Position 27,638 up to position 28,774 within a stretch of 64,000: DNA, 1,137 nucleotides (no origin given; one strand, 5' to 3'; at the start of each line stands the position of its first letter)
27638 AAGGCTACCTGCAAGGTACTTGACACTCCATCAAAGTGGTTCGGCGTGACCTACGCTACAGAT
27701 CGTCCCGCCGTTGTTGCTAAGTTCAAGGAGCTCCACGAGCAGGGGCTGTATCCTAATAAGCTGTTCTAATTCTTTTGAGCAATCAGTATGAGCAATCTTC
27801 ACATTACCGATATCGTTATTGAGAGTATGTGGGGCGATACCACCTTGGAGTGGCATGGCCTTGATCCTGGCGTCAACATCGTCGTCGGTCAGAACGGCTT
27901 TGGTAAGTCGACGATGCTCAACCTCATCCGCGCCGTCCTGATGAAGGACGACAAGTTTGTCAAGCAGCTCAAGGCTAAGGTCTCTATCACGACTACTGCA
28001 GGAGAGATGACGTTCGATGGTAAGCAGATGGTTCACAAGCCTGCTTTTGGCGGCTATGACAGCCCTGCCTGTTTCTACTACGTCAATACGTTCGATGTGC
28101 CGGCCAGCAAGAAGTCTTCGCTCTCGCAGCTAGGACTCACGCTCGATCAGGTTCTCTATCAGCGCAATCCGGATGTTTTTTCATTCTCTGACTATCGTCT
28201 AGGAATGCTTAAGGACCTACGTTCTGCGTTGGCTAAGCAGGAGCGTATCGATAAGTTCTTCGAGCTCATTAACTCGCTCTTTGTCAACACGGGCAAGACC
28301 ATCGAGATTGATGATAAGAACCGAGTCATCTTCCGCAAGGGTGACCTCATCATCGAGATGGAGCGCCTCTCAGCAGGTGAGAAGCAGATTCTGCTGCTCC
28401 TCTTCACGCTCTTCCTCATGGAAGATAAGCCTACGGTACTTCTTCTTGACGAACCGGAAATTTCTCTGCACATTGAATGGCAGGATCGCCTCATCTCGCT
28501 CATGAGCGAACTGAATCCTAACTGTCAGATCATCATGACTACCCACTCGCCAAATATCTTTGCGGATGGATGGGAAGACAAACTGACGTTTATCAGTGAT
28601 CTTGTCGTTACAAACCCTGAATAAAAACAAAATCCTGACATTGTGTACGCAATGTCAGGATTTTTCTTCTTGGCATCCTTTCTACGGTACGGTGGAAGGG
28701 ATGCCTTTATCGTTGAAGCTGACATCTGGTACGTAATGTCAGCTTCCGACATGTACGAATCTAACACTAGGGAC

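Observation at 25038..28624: Split ATPase + DUF4435/TOPRIM pair (PARIS/OLD-like) in divergent operons with a sigma factor and a nucleotidyltransferase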

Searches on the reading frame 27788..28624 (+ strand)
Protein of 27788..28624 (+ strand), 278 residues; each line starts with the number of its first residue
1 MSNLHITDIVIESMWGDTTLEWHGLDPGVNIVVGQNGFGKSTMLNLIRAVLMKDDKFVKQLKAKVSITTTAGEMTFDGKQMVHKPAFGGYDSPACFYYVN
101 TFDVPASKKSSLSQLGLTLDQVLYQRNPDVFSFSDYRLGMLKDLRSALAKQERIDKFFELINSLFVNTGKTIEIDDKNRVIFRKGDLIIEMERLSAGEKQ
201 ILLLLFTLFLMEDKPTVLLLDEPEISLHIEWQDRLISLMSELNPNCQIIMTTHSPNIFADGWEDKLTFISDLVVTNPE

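Call 3: search_protein_families(library=pfam, proteins=[window:27788-28624:+], max_evalue=0.1)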
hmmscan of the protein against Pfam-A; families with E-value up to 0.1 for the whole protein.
window:27788-28624:+ (278 aa): 14 families
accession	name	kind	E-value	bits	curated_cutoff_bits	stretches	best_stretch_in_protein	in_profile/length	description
PF13175.12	AAA_15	-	2.7e-22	80.3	32.1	2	143-257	255-373/374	AAA ATPase domain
PF13304.12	AAA_21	-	5.5e-22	79.6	27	1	151-257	183-302/304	AAA domain, putative AbiEii toxin, Type IV TA system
PF02463.25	SMC_N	-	1.4e-11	44.7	40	2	187-261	130-205/220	RecF/RecN/SMC N terminal domain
PF00005.33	ABC_tran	-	5.4e-08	34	25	1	32-223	16-135/137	ABC transporter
PF13476.12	AAA_23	-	4.5e-06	27.9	27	1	25-55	17-47/201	AAA domain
PF03193.22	RsgA_GTPase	-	0.0025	18.1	30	1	25-74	104-153/174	RsgA GTPase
PF13555.12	AAA_29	-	0.004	17.3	27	1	28-55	23-50/61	P-loop containing region of AAA domain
PF07728.20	AAA_5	-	0.0055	17.2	22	1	31-77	3-49/139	AAA domain (dynein-related subfamily)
PF13166.12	AAA_13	-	0.018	14.2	36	0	29-56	18-47/713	AAA domain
PF13173.12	AAA_14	-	0.036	14.5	27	0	188-252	34-97/129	AAA domain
PF13514.12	AAA_27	-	0.056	13.5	22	1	17-51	16-50/206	AAA domain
PF11398.14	DUF2813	-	0.066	13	21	0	215-257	284-324/372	Protein of unknown function (DUF2813)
PF00931.28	NB-ARC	-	0.075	12.7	23.5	0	26-66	17-58/248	NB-ARC domain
PF13401.12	AAA_22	-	0.094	13.5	27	0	28-62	6-33/130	AAA domain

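Call 4: search_protein_families(library=padloc, proteins=[window:27788-28624:+], max_evalue=1)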
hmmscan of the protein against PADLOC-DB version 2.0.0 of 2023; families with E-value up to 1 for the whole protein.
window:27788-28624:+ (278 aa): 168 families (the best 25 are shown)
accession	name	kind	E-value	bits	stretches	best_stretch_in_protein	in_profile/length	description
PDLC04164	AriA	-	2.8e-80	267.5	1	1-273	1-251/253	-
PDLC00289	PtuA1|PtuA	-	3.3e-27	93.5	2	126-267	154-301/404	AAA ATPase domain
PDLC04135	mad3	-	2.3e-24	84.6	2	144-260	209-329/374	mads_3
PDLC02980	AriA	-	7.6e-24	83.2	2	155-258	187-303/304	-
PDLC02979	AriA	-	1.2e-23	82.5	2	146-257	257-372/373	-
PDLC00305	PtuA1|PtuA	-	1.5e-20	71.9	2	177-258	195-288/392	AAA ATPase domain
PDLC00283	PtuA1|PtuA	-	3.2e-20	70.7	2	182-260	265-346/448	AAA ATPase domain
PDLC00285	PtuA1|PtuA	-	3.5e-20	70.7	2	176-272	243-343/432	AAA ATPase domain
PDLC00273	PtuA1|PtuA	-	7.5e-20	69.3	2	170-267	179-278/375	AAA ATPase domain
PDLC00271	PtuA1|PtuA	-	1.1e-19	69.3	2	165-272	217-336/421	AAA ATPase domain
PDLC00295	PtuA1|PtuA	-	5.1e-18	63.4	2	135-272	204-348/451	AAA ATPase domain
PDLC00265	PtuA1|PtuA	-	6.7e-18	63.1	2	174-257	285-371/479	AAA ATPase domain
PDLC00303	PtuA1|PtuA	-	1.6e-17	61.7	2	180-258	202-282/386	AAA ATPase domain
PDLC00266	PtuA1|PtuA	-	3e-17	61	2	161-260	285-382/483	AAA ATPase domain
PDLC02981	AriAB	-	3.8e-17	60.2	2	180-265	295-384/694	-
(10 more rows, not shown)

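Call 5: search_protein_families(library=ncbifam, proteins=[window:27788-28624:+], max_evalue=0.1)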
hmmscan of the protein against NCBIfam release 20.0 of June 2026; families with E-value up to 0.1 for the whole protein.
window:27788-28624:+ (278 aa): 126 families (the best 25 are shown)
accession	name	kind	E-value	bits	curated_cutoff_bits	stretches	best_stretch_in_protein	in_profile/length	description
NF041760.1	PtuA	equivalog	1.3e-13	50.7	500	2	165-259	313-421/524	retron Ec78 anti-phage system effector ATPase PtuA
TIGR04435.1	restrict_AAA_1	hypoth_equivalog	1.2e-12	47.4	300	1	188-267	392-479/568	restriction system-associated AAA family ATPase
NF000355.4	ribo_prot_ABC_F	equivalog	1.9e-12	46.8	380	2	180-255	416-486/499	ribosomal protection-like ABC-F family protein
NF045780.1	TrlF_fam_ATP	equivalog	4.8e-10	38.8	350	2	143-257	783-887/944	TrlF family AAA-like ATPase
NF038234.1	retron_eff_Eco8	equivalog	1e-09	37.6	250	1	214-258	272-325/679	retron Eco8 family effector endonuclease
TIGR03608.1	L_ocin_972_ABC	subfamily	1.3e-09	37.8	254.85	2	191-258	132-197/206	putative bacteriocin export ABC transporter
NF010068.0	PRK13548.1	equivalog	1.3e-09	37.6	261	2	192-267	136-214/261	heme ABC transporter ATP-binding protein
TIGR03411.1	urea_trans_UrtD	equivalog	1.6e-08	34.6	304.1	1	167-255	117-202/242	urea ABC transporter ATP-binding protein UrtD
NF040873.1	AztA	equivalog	1.7e-08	34.3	220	2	191-256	117-180/191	zinc ABC transporter ATP-binding protein AztA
TIGR02868.1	CydC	equivalog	6e-08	31.8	329.05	1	192-255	470-530/530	thiol reductant ABC exporter subunit CydC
NF000169.2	ABCF_Sal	exception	6.8e-08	31.6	725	1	182-255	420-488/542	Sal family ABC-F type ribosomal protection protein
NF008409.0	PRK11231.1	equivalog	8e-08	31.9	375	1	191-253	136-196/255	Fe(3+) dicitrate ABC transporter ATP-binding protein FecE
TIGR00972.1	3a0107s01c2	equivalog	8.1e-08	31.9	343.2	1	190-256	141-204/248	phosphate ABC transporter ATP-binding protein PstB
TIGR03873.1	F420-0_ABC_ATP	hypoth_equivalog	1.1e-07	31.3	372.4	2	191-256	135-198/256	putative F420-0 ABC transporter ATP-binding protein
NF000168.2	ABCF_Msr_all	exception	2.6e-07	29.6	680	2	180-256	395-466/487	Msr family ABC-F type ribosomal protection protein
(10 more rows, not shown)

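Call 7: find_homologous_proteins(query=window:27788-28624:+)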
Query window:27788-28624:+ (278 aa): 4919 proteins with E <= 0.001 among 6300 candidates; the best 120 are listed.
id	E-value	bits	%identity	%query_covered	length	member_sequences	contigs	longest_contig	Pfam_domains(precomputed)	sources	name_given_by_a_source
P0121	7.1e-182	621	100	100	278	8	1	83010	PF00005.34,PF13175.13,PF13476.13,PF02463.26,PF13304.13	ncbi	-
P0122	6.5e-178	608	98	100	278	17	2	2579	PF00005.34,PF13175.13,PF13476.13,PF02463.26,PF13304.13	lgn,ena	-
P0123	3.3e-177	605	97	100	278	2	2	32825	PF00005.34,PF13175.13,PF13476.13,PF02463.26,PF13304.13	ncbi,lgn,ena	-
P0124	2.5e-170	583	95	99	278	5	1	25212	PF00005.34,PF13175.13,PF13476.13,PF02463.26,PF13304.13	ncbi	-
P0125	8.9e-170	581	95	99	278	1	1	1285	PF00005.34,PF13175.13,PF13476.13,PF02463.26,PF13304.13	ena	-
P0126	3.1e-169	579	95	99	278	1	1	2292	PF00005.34,PF13175.13,PF13476.13,PF02463.26,PF13304.13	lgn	-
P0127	1.0e-168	577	95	99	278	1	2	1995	PF00005.34,PF13175.13,PF13476.13,PF02463.26,PF13304.13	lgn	-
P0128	1.0e-168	577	95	99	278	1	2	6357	PF00005.34,PF13175.13,PF13476.13,PF02463.26,PF13304.13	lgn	-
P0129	2.7e-168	576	94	99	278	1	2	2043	PF00005.34,PF13175.13,PF13476.13,PF02463.26,PF13304.13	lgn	-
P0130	2.7e-168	576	94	99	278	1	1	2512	PF00005.34,PF13175.13,PF13476.13,PF02463.26,PF13304.13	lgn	-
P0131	8.3e-168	574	94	99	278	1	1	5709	PF00005.34,PF13175.13,PF13476.13,PF02463.26,PF13304.13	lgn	-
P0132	2.2e-167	573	93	99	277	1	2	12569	PF00005.34,PF13175.13,PF13476.13,PF02463.26,PF13304.13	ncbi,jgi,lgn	-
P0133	2.8e-167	573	94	99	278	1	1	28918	PF00005.34,PF13175.13,PF13476.13,PF02463.26,PF13304.13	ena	-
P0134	1.0e-166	571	93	99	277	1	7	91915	PF00005.34,PF13175.13,PF13476.13,PF02463.26,PF13304.13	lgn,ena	-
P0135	1.1e-166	571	94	99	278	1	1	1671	PF00005.34,PF13175.13,PF13476.13,PF02463.26,PF13304.13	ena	-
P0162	2.7e-146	504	83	96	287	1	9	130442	PF00005.34,PF13175.13,PF13476.13,PF02463.26,PF13304.13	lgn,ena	-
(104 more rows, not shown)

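Call 15: search_solved_structures(query=window:27788-28624:+, max_evalue=0.001, show_alignments=2)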
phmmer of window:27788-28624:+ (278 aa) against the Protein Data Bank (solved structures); distinct sequences matched with E-value up to 0.001: 47.
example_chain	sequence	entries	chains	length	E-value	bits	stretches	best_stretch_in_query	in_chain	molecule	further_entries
8ux9_B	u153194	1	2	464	2.3e-16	63.1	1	190-271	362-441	AriA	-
8v45_A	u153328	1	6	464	2.3e-16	63.1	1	190-271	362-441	AriA antitoxin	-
8v46_A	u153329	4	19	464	6.1e-16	61.7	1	190-271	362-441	AriA antitoxin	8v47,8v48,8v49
9n69_A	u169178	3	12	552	2.3e-13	53.3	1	169-260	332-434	AAA family ATPase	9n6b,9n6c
9e8z_C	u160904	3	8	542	3e-07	33.2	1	183-257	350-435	Retron Ec83 probable ATPase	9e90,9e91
6r84_A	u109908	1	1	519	5.1e-07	32.5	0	189-252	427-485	ABC transporter ATP-binding protein ARB1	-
2nq2_C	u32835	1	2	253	7.5e-07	31.9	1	190-257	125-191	Hypothetical ABC transporter ATP-binding protein HI1470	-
4ux3_A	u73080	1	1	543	1.1e-06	31.4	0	188-256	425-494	STRUCTURAL MAINTENANCE OF CHROMOSOMES PROTEIN 3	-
6zz6_B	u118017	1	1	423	1.5e-06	30.9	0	188-256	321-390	Structural maintenance of chromosomes protein 3,Structural maintenance of chromosomes prot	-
6qpw_C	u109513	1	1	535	2.1e-06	30.5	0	188-256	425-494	Structural maintenance of chromosomes protein 3,Structural maintenance of chromosomes prot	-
8ee4_A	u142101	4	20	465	4.2e-06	29.5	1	217-260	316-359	PtuA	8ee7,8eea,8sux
6p74_A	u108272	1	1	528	4.9e-06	29.3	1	179-260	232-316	Putative ATP-dependent endonuclease of the OLD family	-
22bu_B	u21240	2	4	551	5.2e-06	29.2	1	216-258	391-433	AAA family ATPase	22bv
9oko_D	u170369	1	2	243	5.7e-06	29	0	185-257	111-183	High-affinity zinc transporter ATPase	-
7ogt_B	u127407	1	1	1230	6.2e-06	28.9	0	188-256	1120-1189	Structural maintenance of chromosomes protein 3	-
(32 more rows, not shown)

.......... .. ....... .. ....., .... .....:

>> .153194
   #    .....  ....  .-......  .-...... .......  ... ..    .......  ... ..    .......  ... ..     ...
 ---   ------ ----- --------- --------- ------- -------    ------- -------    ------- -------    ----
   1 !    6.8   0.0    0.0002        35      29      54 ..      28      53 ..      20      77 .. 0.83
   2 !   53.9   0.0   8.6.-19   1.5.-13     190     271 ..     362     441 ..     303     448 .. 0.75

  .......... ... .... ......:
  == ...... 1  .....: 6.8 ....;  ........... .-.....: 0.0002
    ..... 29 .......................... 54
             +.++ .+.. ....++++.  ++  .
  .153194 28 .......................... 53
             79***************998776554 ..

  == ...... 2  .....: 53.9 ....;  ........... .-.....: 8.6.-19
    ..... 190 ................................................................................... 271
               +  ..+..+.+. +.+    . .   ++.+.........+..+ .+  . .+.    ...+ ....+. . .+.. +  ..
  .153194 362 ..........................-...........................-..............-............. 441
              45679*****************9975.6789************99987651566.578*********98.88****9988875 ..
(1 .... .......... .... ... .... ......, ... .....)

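Call 36: predict_structure(alignment_id=A2)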
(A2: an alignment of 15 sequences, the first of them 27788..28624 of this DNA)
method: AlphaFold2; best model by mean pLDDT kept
length: 278 residues; sequences in the alignment: 15
mean_pLDDT: 79.0   pTM: 0.77
mean pLDDT of the five models: 79.0, 72.2, 61.8, 59.7, 59.2
residues with pLDDT >= 90: 64; 70-90: 150; 50-70: 47; < 50: 17
segments of 3 or more residues with pLDDT < 50: 102-116
pLDDT, mean of each block of 10 residues (from residue 1): 85 79 92 71 87 88 92 94 95 82 40 50 64 77 84 90 86 86 88 76 82 85 60 75 88 65 80 74
secondary structure, 60 per line:
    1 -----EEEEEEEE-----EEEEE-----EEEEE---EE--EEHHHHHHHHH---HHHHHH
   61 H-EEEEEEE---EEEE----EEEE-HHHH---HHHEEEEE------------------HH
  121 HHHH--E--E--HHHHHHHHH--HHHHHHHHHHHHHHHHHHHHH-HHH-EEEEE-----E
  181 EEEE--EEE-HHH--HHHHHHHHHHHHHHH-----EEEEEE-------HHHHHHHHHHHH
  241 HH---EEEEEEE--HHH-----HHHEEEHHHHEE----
elements in order: E6-13 E19-23 E29-33 H43-51 H55-61 E63-69 E73-76 E81-84 H86-89 E96-100 H119-124 H133-141 H144-164 E170-174 E180-184 E187-189 H196-210 E216-221 H229-242 E246-252 E266-268 H269-272

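Call 39: fold_search(model_id=the predicted structure, library=pdb)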
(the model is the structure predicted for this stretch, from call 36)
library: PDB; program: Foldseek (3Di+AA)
matches with E <= 10: 1365; with E <= 0.001: 350
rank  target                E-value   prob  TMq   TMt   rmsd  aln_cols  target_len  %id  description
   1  8v47_H                1.5e-12  1.00  0.62  0.57   6.8       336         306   20  CryoEM structure of AriA-AriB complex (Form II) (released 2024-06-26)
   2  8v45_B                1.7e-11  1.00  0.60  0.46   7.9       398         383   16  CryoEM structure of AriA-Ocr complex (released 2024-06-26)
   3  9vhe_C                3.0e-11  1.00  0.63  0.53   8.5       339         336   18  cryoEM structure of retron-Eco7 complex (released 2025-12-31)
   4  8v46_B                3.9e-11  1.00  0.63  0.46   8.8       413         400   17  CryoEM structure of AriA-AriB complex (Form I) (released 2024-06-26)
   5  9o4a_A                8.9e-11  1.00  0.58  0.37   9.1       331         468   19  Ec83 Retron PtuAB mutant complex (released 2025-07-02)
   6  9n69_D                1.0e-10  1.00  0.56  0.39   8.9       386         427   17  Structure of the retron IA complex with HNH nuclease in the "down" orientation (released 2025-04-23)
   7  8v45_D                1.1e-10  1.00  0.61  0.47   7.6       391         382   17  CryoEM structure of AriA-Ocr complex (released 2024-06-26)
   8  8ux9_B                1.1e-10  1.00  0.58  0.43  12.1       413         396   17  Asymmetric unit of the PARIS Immune Complex at 3.2 Angstrom Resolution (released 2024-09-18)
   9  8v45_C                1.4e-10  1.00  0.62  0.48   7.2       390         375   16  CryoEM structure of AriA-Ocr complex (released 2024-06-26)
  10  8v46_C                1.4e-10  1.00  0.52  0.38  12.8       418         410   18  CryoEM structure of AriA-AriB complex (Form I) (released 2024-06-26)
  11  9e91_A                1.7e-10  1.00  0.57  0.43   9.2       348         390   18  Ec83 Retron PtuA Dimer bound to ATP (released 2025-07-02)
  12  8v46_A                1.9e-10  1.00  0.57  0.41  12.3       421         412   17  CryoEM structure of AriA-AriB complex (Form I) (released 2024-06-26)
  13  9n6c_B                2.1e-10  1.00  0.50  0.35   9.8       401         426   16  Structure of the Retron IA Complex without the HNH Nuclease (released 2025-04-23)
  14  8v45_F                3.1e-10  1.00  0.63  0.48   8.5       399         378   18  CryoEM structure of AriA-Ocr complex (released 2024-06-26)
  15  8ux9_C                3.7e-10  1.00  0.54  0.40  10.0       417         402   16  Asymmetric unit of the PARIS Immune Complex at 3.2 Angstrom Resolution (released 2024-09-18)
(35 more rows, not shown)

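Call 74: find_encoding_contigs(protein=P0162, flank=6000, max_places=3)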
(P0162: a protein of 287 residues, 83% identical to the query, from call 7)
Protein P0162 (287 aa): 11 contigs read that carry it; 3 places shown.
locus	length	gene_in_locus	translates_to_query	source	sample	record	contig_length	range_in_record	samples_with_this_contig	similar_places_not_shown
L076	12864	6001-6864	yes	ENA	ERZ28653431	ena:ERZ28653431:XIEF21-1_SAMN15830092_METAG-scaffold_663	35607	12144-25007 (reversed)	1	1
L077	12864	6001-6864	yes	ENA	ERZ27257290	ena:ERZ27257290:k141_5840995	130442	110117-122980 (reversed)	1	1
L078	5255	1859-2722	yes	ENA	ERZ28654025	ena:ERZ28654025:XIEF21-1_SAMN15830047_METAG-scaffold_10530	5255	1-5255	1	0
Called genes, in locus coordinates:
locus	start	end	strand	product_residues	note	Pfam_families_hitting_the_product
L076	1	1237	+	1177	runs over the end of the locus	PF01855:POR_N, PF17147:PFOR_II, PF01558:POR, PF10371:EKR, PF12838:Fer4_7, PF13183:Fer4_8 (weak), PF02775:TPP_enzyme_C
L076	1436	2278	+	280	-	-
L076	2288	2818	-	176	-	PF01928:CYTH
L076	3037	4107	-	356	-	PF14491:DUF4435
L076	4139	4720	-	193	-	PF04542:Sigma70_r2, PF08281:Sigma70_r4_2, PF04545:Sigma70_r4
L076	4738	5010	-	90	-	-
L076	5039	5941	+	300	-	-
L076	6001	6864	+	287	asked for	PF13476:AAA_23 (weak), PF00005:ABC_tran (faint), PF02463:SMC_N (weak), PF13175:AAA_15, PF13304:AAA_21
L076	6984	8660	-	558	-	PF01268:FTHFS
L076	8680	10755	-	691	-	PF04851:ResIII, PF17757:UvrB_inter, PF27431:UvrB_3rd, PF00271:Helicase_C, PF12344:UvrB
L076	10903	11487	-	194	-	-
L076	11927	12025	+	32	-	-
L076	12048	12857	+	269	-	PF10418:DHODB_Fe-S_bind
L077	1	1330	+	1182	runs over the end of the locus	PF01855:POR_N, PF17147:PFOR_II, PF01558:POR, PF10371:EKR, PF12838:Fer4_7, PF13183:Fer4_8 (weak), PF02775:TPP_enzyme_C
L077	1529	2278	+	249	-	PF00520:Ion_trans, PF07885:Ion_trans_2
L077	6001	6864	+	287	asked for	PF13476:AAA_23 (weak), PF00005:ABC_tran (faint), PF02463:SMC_N (weak), PF13175:AAA_15, PF13304:AAA_21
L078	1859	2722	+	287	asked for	PF13476:AAA_23 (weak), PF00005:ABC_tran (faint), PF02463:SMC_N (weak), PF13175:AAA_15, PF13304:AAA_21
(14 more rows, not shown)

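Call 75: find_encoding_contigs(protein=P0134, flank=6000, max_places=3)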
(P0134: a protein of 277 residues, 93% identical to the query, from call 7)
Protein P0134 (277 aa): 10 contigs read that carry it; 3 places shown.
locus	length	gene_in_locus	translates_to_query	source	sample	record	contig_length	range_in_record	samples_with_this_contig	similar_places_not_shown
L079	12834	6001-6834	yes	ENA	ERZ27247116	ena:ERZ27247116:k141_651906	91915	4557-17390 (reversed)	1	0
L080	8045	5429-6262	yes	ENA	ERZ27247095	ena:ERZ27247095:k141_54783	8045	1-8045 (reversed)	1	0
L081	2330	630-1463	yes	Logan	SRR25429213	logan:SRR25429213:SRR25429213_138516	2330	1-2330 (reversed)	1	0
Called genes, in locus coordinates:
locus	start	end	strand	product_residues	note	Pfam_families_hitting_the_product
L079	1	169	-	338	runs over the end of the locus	PF01370:Epimerase, PF16363:GDP_Man_Dehyd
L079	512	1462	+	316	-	PF01145:Band_7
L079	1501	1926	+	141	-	PF06713:bPH_4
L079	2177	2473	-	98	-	-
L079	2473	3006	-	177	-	PF01928:CYTH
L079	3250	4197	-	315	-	PF14491:DUF4435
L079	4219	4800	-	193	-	PF07638:Sigma70_ECF (weak), PF04542:Sigma70_r2, PF08281:Sigma70_r4_2, PF04545:Sigma70_r4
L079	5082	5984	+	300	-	-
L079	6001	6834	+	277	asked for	PF13476:AAA_23 (weak), PF00005:ABC_tran (weak), PF13304:AAA_21, PF02463:SMC_N (weak), PF13175:AAA_15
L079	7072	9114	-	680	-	PF02018:CBM_4_9, PF22848:ASD1_dom, PF06964:Alpha-L-AF_C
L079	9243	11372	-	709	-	PF04616:Glyco_hydro_43, PF17851:GH43_C2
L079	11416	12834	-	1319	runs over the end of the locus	PF07494:Reg_prop (faint), PF08450:SGL (faint), PF00512:HisKA, PF02518:HATPase_c, PF00072:Response_reg, PF12833:HTH_18, PF00165:HTH_AraC (weak)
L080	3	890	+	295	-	?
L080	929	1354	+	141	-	PF06713:bPH_4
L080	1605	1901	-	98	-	-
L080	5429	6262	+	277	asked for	PF13476:AAA_23 (weak), PF00005:ABC_tran (weak), PF13304:AAA_21, PF02463:SMC_N (weak), PF13175:AAA_15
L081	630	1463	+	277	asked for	PF13476:AAA_23 (weak), PF00005:ABC_tran (weak), PF13304:AAA_21, PF02463:SMC_N (weak), PF13175:AAA_15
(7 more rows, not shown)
